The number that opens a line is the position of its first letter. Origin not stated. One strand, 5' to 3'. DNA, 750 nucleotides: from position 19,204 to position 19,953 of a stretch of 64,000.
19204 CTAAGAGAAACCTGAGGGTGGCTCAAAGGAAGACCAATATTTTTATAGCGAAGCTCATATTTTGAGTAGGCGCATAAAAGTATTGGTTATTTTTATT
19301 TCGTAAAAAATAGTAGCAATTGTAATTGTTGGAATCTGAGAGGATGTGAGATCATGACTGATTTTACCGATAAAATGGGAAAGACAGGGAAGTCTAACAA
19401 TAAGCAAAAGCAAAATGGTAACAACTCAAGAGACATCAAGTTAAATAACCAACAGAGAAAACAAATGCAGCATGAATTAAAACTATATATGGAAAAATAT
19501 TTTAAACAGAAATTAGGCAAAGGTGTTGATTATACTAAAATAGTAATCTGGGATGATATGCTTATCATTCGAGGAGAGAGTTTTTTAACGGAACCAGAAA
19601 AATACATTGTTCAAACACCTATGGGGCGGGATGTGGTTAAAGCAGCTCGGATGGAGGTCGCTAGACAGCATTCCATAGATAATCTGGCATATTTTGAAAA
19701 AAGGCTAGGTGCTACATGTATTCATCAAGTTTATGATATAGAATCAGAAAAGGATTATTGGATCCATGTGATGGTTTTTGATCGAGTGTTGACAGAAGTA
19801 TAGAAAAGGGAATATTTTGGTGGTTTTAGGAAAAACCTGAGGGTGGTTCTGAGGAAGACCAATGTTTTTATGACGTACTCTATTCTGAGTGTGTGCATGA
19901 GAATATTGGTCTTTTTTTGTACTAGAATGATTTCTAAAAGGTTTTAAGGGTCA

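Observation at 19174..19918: Pair of conserved ~110-nt leader elements upstream of two consecutive genes (hypothetical protein and Zn-ADH)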

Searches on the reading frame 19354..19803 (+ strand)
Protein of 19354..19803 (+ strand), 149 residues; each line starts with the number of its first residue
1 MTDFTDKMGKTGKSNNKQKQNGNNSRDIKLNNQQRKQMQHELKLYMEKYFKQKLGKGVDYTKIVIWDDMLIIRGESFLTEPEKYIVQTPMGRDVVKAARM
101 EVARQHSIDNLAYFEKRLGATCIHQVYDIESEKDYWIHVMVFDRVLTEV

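Call 7: search_protein_families(library=pfam, proteins=[window:19354-19803:+])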
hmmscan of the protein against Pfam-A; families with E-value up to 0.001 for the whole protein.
window:19354-19803:+ (149 aa): 1 family
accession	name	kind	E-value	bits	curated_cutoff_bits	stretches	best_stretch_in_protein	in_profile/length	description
PF10057.14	MpsC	-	5.6e-25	88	23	1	35-144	2-111/111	Na+-translocating membrane potential-generating system (MpsC)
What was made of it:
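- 19354..19803 (+): DUF2294 / 'MpsC' family gene (149 aa), proposed RNA-binding antiterminator and invariant partner of the element. PF10057, E 5.6e-25 (call 7).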

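Call 13: find_homologous_proteins(query=window:19354-19800:+, max_evalue=0.00001)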
Query window:19354-19800:+ (149 aa): 271 proteins with E <= 0.00001 among 277 candidates; the best 120 are listed.
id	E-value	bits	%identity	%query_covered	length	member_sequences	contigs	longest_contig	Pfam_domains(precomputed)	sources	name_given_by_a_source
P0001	1.3e-94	332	100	100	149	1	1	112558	PF10057.15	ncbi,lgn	-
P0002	1.2e-78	280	82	99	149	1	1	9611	PF10057.15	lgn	-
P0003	1.5e-65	238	76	89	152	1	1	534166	PF10057.15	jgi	-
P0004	1.3e-64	235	70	99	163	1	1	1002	PF10057.15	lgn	-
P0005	2.9e-64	233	74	91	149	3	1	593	PF10057.15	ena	-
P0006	1.1e-61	225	79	85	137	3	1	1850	PF10057.15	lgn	-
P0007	1.1e-61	225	73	92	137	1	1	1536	PF10057.15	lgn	-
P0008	4.8e-60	220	71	93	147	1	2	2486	PF10057.15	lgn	-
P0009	2.1e-59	218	77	87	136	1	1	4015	PF10057.15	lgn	-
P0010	3.1e-59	217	76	87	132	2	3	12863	PF10057.15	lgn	-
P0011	6.5e-59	216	71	90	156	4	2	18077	PF10057.15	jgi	jgi:uncharacterized protein YbcI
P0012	1.6e-58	215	77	81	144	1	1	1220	PF10057.15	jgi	jgi:uncharacterized protein YbcI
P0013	2.1e-58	214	74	88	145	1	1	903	PF10057.15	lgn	-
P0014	2.7e-58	214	77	81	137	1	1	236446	PF10057.15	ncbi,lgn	-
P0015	3.1e-58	214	77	82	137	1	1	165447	PF10057.15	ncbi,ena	-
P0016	4.2e-58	213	72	89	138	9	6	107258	PF10057.15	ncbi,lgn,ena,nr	ncbi:MAG: DUF2294 domain-containing protein [Syntrophomonadaceae bacterium]|nr:DUF2294 domain-contai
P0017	7.2e-58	213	71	89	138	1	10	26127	PF10057.15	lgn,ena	-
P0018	7.2e-58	213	71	89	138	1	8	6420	PF10057.15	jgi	jgi:uncharacterized protein YbcI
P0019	8.9e-58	212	72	86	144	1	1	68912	PF10057.15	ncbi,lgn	-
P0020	9.8e-58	212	67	95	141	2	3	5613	PF10057.15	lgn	-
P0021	1.0e-57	212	79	79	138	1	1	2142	PF10057.15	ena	-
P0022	1.0e-57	212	74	84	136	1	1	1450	PF10057.15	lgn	-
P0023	1.1e-57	212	68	95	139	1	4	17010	PF10057.15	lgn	-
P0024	1.7e-57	211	67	95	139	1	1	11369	PF10057.15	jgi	jgi:uncharacterized protein YbcI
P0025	1.9e-57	211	72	91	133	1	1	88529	PF10057.15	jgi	-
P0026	3.0e-57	211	66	94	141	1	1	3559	PF10057.15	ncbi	-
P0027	3.5e-57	210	72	86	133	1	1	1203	PF10057.15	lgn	-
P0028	4.4e-57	210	75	84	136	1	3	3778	PF10057.15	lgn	-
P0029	4.6e-57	210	77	81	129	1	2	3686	PF10057.15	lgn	-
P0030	5.8e-57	210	65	95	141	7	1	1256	PF10057.15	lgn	-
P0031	6.2e-57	210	79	79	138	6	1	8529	PF10057.15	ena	-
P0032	8.4e-57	209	74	84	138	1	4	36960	PF10057.15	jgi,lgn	-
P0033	8.9e-57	209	76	81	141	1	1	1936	PF10057.15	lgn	-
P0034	9.7e-57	209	68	93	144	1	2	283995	PF10057.15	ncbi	-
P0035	9.8e-57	209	77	81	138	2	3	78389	PF10057.15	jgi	jgi:uncharacterized protein YbcI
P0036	1.1e-56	209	68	93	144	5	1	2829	PF10057.15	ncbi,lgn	-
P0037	1.2e-56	209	66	91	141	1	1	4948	PF10057.15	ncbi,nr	ncbi:MAG: DUF2294 domain-containing protein [Acetobacterium sp.]|nr:DUF2294 domain-containing protei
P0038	1.4e-56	208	72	87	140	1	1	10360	PF10057.15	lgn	-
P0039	1.6e-56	208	65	95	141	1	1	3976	PF10057.15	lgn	-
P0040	1.6e-56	208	64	99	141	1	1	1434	PF10057.15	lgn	-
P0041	2.1e-56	208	75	81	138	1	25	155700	PF10057.15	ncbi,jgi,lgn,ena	jgi:uncharacterized protein YbcI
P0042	2.2e-56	208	65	91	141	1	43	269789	PF10057.15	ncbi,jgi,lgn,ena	jgi:uncharacterized protein YbcI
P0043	2.2e-56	208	77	81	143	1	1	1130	PF10057.15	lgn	-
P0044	2.7e-56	208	74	81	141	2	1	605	PF10057.15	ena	-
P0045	2.8e-56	207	75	81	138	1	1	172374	PF10057.15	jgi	jgi:uncharacterized protein YbcI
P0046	2.8e-56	207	74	81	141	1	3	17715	PF10057.15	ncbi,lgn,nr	ncbi:MAG: DUF2294 domain-containing protein [Syntrophomonadaceae bacterium]|nr:DUF2294 domain-contai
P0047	3.2e-56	207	70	86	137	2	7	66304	PF10057.15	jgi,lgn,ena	-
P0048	3.2e-56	207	75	81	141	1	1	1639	PF10057.15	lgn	-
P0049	3.3e-56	207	76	81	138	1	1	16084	PF10057.15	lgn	-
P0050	3.5e-56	207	79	79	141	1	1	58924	PF10057.15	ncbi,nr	ncbi:MAG TPA: hypothetical protein DD791_03780, partial [Syntrophomonas sp.]|nr:hypothetical protein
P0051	4.5e-56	207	73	81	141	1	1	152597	PF10057.15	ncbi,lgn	-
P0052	4.8e-56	207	73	81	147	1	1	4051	PF10057.15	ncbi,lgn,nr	ncbi:MAG TPA: DUF2294 domain-containing protein [Syntrophomonadaceae bacterium]|nr:DUF2294 domain-co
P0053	5.6e-56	207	65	95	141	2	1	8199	PF10057.15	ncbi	-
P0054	5.7e-56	206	69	87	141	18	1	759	PF10057.15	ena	-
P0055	6.4e-56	206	67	91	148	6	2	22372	PF10057.15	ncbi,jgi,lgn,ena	ncbi:MAG: DUF2294 domain-containing protein [Syntrophomonadaceae bacterium]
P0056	6.7e-56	206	77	79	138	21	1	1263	PF10057.15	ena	-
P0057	6.8e-56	206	75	81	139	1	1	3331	PF10057.15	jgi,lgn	jgi:uncharacterized protein YbcI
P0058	7.1e-56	206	74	81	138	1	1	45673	PF10057.15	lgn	-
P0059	7.6e-56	206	66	95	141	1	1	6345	PF10057.15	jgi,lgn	-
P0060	9.1e-56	206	74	80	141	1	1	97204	PF10057.15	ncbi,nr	ncbi:MAG TPA: DUF2294 domain-containing protein [Syntrophomonadaceae bacterium]|nr:DUF2294 domain-co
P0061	9.5e-56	206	77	79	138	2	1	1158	PF10057.15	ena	-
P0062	9.9e-56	206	73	81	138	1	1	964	PF10057.15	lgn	-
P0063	1.0e-55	206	75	81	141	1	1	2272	PF10057.15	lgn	-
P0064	1.0e-55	206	73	81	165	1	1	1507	PF10057.15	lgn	-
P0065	1.1e-55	206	65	93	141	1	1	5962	PF10057.15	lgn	-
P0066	1.1e-55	205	67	95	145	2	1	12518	PF10057.15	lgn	-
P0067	1.3e-55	205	67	91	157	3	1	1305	PF10057.15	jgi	-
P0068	1.4e-55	205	72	85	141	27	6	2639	PF10057.15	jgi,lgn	-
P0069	1.8e-55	205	69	84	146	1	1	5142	PF10057.15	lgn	-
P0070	1.9e-55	205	72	84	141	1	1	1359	PF10057.15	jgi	jgi:uncharacterized protein YbcI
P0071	2.1e-55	205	71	86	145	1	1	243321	PF10057.15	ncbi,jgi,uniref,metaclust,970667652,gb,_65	ncbi:hypothetical protein ASZ90_018431 [hydrocarbon metagenome]|uniref:Na+-translocating membrane po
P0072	2.2e-55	205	72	81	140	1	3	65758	PF10057.15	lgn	-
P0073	2.2e-55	205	73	81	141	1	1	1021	PF10057.15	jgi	jgi:uncharacterized protein YbcI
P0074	2.4e-55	204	65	95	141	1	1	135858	PF10057.15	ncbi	-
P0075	2.5e-55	204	73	81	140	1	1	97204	PF10057.15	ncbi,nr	ncbi:MAG TPA: DUF2294 domain-containing protein [Syntrophomonadaceae bacterium]|nr:DUF2294 domain-co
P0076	2.5e-55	204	74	81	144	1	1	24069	PF10057.15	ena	-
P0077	2.5e-55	204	71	81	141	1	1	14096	PF10057.15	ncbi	ncbi:MAG: DUF2294 domain-containing protein [Syntrophomonas sp.]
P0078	2.8e-55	204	73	80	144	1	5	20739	PF10057.15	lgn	-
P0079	2.8e-55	204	70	81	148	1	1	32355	PF10057.15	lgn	-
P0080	3.0e-55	204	65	95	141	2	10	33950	PF10057.15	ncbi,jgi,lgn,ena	-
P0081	3.0e-55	204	75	81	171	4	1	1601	PF10057.15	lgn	-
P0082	3.0e-55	204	70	85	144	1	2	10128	PF10057.15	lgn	-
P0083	3.1e-55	204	64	99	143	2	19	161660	PF10057.15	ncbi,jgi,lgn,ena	ncbi:MAG: DUF2294 domain-containing protein [Syntrophomonadaceae bacterium]|jgi:uncharacterized prot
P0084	3.1e-55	204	69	85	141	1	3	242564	PF10057.15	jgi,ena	-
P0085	3.3e-55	204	65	95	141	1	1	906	PF10057.15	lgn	-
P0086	3.8e-55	204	67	89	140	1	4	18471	PF10057.15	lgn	-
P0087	3.9e-55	204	70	81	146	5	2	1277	PF10057.15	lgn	-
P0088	4.1e-55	204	69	87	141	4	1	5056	PF10057.15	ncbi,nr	ncbi:MAG: DUF2294 domain-containing protein [Syntrophomonas sp.]|nr:DUF2294 domain-containing protei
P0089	4.4e-55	204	69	86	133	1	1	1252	PF10057.15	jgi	jgi:uncharacterized protein YbcI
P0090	4.9e-55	203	74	79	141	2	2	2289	PF10057.15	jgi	jgi:uncharacterized protein YbcI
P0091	4.9e-55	203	72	80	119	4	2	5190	PF10057.15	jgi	jgi:uncharacterized protein YbcI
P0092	5.6e-55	203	64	99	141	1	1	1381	PF10057.15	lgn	-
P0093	6.4e-55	203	67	93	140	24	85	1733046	PF10057.15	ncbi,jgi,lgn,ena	ncbi:MAG: DUF2294 domain-containing protein [Syntrophomonadaceae bacterium]|jgi:uncharacterized prot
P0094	6.4e-55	203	69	81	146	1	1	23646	PF10057.15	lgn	-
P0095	7.4e-55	203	72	81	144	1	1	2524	PF10057.15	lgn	-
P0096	7.5e-55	203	73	81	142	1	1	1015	PF10057.15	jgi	-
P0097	7.7e-55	203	73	81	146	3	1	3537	PF10057.15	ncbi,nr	ncbi:MAG TPA: DUF2294 domain-containing protein [Syntrophomonadaceae bacterium]|nr:DUF2294 domain-co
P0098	8.0e-55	203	65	95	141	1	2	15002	PF10057.15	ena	-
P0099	8.3e-55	203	73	81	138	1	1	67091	PF10057.15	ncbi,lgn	ncbi:MAG: DUF2294 domain-containing protein [Syntrophomonadaceae bacterium]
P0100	8.4e-55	203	71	81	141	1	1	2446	PF10057.15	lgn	-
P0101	8.4e-55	203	74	79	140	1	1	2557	PF10057.15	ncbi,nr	ncbi:MAG TPA: DUF2294 domain-containing protein [Gelria sp.]|nr:DUF2294 domain-containing protein [G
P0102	8.7e-55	203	74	81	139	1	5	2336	PF10057.15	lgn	-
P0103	8.8e-55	203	68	86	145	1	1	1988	PF10057.15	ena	-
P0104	8.8e-55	203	76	80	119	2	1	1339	PF10057.15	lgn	-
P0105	1.1e-54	202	68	86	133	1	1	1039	PF10057.15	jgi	-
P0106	1.1e-54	202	66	90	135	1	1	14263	PF10057.15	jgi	jgi:uncharacterized protein YbcI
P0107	1.1e-54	202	70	89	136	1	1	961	PF10057.15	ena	-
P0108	1.2e-54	202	73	81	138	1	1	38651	PF10057.15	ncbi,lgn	ncbi:MAG: DUF2294 domain-containing protein [Syntrophomonas sp.]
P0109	1.2e-54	202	65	89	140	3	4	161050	PF10057.15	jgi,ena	-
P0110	1.2e-54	202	72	83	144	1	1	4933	PF10057.15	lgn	-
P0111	1.3e-54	202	70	81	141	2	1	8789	PF10057.15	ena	-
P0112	1.3e-54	202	73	81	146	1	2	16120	PF10057.15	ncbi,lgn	ncbi:MAG: DUF2294 domain-containing protein [Syntrophomonas sp.]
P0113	1.3e-54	202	73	81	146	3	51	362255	PF10057.15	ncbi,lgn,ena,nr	ncbi:MAG TPA: hypothetical protein DER33_10350 [Syntrophomonas sp.]|nr:hypothetical protein [Syntrop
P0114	1.3e-54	202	73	81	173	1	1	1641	PF10057.15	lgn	-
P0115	1.4e-54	202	66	87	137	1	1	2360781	PF10057.15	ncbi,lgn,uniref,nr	ncbi:hypothetical protein SYNTR_1959 [Candidatus Syntrophocurvum alkaliphilum]|uniref:Na+-translocat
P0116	1.7e-54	202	73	81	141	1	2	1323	PF10057.15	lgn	-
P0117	1.8e-54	202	63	95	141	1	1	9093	PF10057.15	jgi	-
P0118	2.0e-54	201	73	81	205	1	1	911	PF10057.15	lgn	-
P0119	2.0e-54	201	63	95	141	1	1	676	PF10057.15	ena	-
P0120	2.1e-54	201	73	81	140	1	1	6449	PF10057.15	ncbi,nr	ncbi:MAG: DUF2294 domain-containing protein [Syntrophomonas sp.]|nr:DUF2294 domain-containing protei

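Call 14: find_encoding_contigs(protein=P0001, flank=3000, max_places=3)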
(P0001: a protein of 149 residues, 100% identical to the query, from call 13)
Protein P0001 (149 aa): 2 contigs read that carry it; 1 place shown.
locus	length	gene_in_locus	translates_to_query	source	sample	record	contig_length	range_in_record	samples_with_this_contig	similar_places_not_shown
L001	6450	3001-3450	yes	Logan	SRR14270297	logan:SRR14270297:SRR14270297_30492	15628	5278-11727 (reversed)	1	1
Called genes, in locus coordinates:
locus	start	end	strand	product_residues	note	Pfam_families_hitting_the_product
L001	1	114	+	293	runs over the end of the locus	-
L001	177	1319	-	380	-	PF01048:PNP_UDP_1, PF07833:Cu_amine_oxidN1 (weak)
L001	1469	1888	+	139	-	PF03479:PCC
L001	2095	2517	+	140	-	PF01475:FUR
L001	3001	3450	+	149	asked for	PF10057:MpsC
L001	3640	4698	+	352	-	PF08240:ADH_N, PF00107:ADH_zinc_N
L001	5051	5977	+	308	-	PF00892:EamA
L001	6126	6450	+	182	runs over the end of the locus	PF21349:RUBY_RBDX, PF02915:Rubrerythrin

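Call 15: find_encoding_contigs(protein=P0003, flank=3000, max_places=3)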
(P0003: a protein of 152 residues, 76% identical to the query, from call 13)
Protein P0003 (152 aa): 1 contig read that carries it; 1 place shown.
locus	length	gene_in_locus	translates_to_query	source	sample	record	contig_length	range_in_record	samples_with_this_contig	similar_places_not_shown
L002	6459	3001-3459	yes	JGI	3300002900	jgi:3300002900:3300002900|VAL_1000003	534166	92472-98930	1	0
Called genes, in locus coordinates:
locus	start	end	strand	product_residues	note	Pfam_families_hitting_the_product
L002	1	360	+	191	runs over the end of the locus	PF02666:PS_Dcarbxylase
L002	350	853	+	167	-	PF01066:CDP-OH_P_transf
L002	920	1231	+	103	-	-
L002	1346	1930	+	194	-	PF02660:G3P_acyltransf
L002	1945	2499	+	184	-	-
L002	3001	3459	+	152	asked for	PF10057:MpsC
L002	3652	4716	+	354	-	PF08240:ADH_N, PF16912:Glu_dehyd_C (faint), PF00107:ADH_zinc_N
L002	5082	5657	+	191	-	PF13237:Fer4_10 (faint), PF13183:Fer4_8, PF13187:Fer4_9, PF13534:Fer4_17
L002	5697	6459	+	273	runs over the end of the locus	PF02754:CCG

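Call 16: find_encoding_contigs(protein=P0042, flank=3000, max_places=4)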
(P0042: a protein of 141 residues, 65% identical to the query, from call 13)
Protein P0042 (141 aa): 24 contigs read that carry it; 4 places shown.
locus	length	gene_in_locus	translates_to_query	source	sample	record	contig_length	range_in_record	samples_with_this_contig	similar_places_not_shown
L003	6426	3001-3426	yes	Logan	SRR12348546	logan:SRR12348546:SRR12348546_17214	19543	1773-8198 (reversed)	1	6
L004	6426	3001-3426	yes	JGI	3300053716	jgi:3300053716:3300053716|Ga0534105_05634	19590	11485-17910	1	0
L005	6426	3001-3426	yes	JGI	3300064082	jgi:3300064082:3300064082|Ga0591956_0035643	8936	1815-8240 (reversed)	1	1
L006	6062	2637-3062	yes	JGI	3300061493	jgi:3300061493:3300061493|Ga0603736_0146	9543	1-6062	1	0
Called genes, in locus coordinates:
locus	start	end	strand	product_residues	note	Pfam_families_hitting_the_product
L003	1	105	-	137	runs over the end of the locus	PF24963:DUF7768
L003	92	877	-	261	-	PF02498:Bro-N, PF03374:ANT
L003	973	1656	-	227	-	-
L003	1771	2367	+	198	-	PF00081:Sod_Fe_N, PF02777:Sod_Fe_C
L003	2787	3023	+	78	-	-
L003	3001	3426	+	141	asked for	PF10057:MpsC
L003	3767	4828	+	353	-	PF08240:ADH_N, PF00107:ADH_zinc_N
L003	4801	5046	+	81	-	-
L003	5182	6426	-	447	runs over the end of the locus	PF02550:AcetylCoA_hydro, PF13336:AcetylCoA_hyd_C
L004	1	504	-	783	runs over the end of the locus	PF05272:VapE-like_dom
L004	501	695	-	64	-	PF24963:DUF7768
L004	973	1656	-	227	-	-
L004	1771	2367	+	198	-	PF00081:Sod_Fe_N, PF02777:Sod_Fe_C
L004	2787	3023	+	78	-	-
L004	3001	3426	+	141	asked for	PF10057:MpsC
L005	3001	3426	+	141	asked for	PF10057:MpsC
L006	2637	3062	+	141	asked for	PF10057:MpsC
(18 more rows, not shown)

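Call 22: find_related_loci(query=A2, collection=metagenome_contigs, flank=2500)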
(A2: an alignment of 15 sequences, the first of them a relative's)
Query A2 (149 aa) in metagenome_contigs; peptide patterns used: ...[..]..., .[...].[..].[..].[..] (x = any residue, [..] = any of these).
540 stretches matched a pattern; 116 encode a relative of the query (tblastn E <= 1e-3); the best 80 are kept; 80 distinct loci.
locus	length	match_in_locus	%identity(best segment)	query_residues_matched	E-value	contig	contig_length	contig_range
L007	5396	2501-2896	72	15-147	8e-64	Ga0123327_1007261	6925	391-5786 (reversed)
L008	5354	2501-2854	79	30-147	6e-63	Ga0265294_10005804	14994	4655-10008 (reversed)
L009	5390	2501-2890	72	19-148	7e-63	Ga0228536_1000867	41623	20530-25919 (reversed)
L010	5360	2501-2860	75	29-148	8e-63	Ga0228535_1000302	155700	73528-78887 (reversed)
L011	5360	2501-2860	75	29-148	8e-63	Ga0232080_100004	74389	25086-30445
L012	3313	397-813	65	14-148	1e-62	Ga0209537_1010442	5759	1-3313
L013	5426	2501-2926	65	6-147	1e-62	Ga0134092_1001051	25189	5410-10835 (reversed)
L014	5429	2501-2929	64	1-148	8e-62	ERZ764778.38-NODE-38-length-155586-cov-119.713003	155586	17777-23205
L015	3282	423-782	73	29-148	1e-61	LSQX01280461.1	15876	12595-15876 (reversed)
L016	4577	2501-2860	73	29-148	1e-61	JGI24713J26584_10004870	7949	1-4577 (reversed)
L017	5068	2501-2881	72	22-148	2e-61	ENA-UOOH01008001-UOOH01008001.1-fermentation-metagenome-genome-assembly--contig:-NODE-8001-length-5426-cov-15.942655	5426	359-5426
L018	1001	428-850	65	8-148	1e-65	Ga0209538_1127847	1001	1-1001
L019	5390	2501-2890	69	23-148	4e-61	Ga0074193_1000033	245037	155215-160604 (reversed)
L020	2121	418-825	66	16-148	2e-62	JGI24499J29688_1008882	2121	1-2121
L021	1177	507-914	66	16-148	7e-65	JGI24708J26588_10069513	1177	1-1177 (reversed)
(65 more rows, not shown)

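Call 32: search_solved_structures(query=window:19354-19800:+, max_evalue=10)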
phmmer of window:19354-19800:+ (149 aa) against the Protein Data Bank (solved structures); distinct sequences matched with E-value up to 10: 1.
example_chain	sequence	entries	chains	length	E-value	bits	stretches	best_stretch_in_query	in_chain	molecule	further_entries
9veg_A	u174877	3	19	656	7.2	10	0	12-52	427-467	Vip1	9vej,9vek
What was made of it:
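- Tried and rejected: The PDB sequence search found nothing (call 32).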

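Call 34: search_protein_families(library=ncbifam, proteins=[window:19354-19800:+], max_evalue=0.00001)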
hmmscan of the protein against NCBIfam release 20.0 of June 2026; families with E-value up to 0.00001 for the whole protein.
window:19354-19800:+ (149 aa): 0 families
